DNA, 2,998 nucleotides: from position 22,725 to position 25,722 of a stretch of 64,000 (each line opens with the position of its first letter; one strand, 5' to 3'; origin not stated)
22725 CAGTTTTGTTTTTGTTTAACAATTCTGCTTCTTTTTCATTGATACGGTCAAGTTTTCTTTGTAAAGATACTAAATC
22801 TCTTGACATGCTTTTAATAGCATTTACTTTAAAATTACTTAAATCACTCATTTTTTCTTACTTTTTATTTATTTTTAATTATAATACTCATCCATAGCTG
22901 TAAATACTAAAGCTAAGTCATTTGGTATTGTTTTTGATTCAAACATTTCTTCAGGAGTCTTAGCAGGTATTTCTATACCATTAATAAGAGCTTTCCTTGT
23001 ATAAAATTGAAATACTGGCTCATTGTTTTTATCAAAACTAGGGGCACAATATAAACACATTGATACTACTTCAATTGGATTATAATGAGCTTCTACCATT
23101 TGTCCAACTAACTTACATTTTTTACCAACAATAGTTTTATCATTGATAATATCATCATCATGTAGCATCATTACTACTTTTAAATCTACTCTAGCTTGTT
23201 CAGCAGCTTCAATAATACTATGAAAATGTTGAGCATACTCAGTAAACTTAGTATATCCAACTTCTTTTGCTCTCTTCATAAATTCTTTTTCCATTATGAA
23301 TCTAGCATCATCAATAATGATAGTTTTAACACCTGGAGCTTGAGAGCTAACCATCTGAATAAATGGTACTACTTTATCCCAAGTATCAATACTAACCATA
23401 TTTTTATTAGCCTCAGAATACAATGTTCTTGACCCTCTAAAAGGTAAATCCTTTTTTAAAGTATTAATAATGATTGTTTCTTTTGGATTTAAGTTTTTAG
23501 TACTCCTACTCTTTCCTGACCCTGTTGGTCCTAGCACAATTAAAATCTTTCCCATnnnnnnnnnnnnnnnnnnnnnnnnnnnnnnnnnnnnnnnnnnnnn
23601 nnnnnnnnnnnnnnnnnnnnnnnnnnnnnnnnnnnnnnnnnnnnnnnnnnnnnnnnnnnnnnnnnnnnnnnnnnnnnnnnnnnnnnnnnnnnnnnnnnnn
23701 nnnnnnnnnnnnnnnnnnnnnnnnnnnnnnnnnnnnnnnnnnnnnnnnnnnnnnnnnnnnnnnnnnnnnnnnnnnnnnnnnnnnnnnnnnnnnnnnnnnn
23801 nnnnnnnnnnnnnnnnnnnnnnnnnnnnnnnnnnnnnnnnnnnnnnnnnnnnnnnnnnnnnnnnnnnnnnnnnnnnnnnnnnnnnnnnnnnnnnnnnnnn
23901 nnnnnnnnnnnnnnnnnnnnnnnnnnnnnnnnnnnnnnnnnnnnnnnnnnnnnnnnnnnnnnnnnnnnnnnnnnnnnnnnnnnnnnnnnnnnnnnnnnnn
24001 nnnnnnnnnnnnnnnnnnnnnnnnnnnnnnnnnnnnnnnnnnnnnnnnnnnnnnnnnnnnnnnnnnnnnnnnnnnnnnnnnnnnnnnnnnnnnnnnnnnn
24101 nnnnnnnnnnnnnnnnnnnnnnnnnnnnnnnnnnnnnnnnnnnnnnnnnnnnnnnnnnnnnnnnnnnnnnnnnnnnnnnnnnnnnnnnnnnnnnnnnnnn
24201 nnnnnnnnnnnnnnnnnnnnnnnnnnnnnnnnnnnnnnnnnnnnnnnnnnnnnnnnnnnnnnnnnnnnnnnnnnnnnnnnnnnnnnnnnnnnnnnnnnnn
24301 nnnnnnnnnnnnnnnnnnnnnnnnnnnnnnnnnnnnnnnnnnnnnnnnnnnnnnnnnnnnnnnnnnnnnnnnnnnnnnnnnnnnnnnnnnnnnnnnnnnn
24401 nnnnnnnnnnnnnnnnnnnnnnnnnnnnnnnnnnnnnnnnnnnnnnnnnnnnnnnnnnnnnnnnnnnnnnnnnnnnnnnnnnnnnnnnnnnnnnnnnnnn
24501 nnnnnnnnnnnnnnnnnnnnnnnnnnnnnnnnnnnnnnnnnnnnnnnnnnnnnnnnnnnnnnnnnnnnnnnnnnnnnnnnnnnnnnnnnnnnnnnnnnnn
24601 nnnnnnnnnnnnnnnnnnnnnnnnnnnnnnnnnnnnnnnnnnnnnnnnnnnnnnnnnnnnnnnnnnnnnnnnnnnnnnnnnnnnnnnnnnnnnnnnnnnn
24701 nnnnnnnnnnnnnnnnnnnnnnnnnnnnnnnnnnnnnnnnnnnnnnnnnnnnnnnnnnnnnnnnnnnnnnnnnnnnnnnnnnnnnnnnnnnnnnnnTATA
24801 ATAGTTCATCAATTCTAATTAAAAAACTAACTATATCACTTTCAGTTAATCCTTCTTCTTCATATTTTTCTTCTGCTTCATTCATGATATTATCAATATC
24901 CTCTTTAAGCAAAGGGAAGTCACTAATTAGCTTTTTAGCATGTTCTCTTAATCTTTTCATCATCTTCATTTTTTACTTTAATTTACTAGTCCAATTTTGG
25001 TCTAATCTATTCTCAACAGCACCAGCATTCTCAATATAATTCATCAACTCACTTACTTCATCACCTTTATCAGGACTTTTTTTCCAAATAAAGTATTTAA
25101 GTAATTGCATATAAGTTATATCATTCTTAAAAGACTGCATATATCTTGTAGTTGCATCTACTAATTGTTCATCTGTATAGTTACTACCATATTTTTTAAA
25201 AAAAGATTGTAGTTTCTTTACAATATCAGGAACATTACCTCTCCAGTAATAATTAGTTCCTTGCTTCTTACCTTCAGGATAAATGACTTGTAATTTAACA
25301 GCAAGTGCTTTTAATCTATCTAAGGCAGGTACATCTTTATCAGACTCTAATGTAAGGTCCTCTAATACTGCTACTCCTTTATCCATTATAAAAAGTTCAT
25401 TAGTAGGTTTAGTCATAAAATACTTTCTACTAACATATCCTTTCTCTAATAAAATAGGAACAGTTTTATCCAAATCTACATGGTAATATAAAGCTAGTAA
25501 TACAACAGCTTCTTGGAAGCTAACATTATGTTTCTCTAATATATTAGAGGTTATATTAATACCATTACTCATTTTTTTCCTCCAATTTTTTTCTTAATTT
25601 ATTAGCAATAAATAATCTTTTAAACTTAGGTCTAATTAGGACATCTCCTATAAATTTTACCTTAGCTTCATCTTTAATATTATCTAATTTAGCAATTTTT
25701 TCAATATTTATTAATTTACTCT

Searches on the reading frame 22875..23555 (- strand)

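Call 67: search_protein_families(library=pfam, proteins=[window:22875-23555:-], max_evalue=0.01)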
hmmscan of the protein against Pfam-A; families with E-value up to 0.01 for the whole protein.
window:22875-23555:- (226 aa): 2 families
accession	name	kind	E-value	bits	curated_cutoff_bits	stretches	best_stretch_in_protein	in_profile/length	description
PF13479.12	AAA_24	-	1.9e-06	28.3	27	1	3-136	3-133/195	AAA domain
PF13401.12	AAA_22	-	0.0028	18.4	27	1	3-94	6-102/130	AAA domain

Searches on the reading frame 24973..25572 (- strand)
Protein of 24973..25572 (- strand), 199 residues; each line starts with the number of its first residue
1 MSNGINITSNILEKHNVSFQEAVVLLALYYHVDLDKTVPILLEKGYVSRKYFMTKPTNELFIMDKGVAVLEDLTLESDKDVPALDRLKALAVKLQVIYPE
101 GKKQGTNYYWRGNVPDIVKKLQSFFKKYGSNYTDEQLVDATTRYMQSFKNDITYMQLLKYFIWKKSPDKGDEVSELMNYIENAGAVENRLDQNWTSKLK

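Call 67: search_protein_families(library=pfam, proteins=[window:24973-25572:-], max_evalue=0.01)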
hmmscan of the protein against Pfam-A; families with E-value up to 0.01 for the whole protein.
window:24973-25572:- (199 aa): 1 family
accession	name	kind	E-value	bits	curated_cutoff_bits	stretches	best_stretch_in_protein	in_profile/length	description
PF14586.11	MHC_I_2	-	0.0069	16.7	27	1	92-164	92-159/174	Class I Histocompatibility antigen, NKG2D ligand, domains 1 and 2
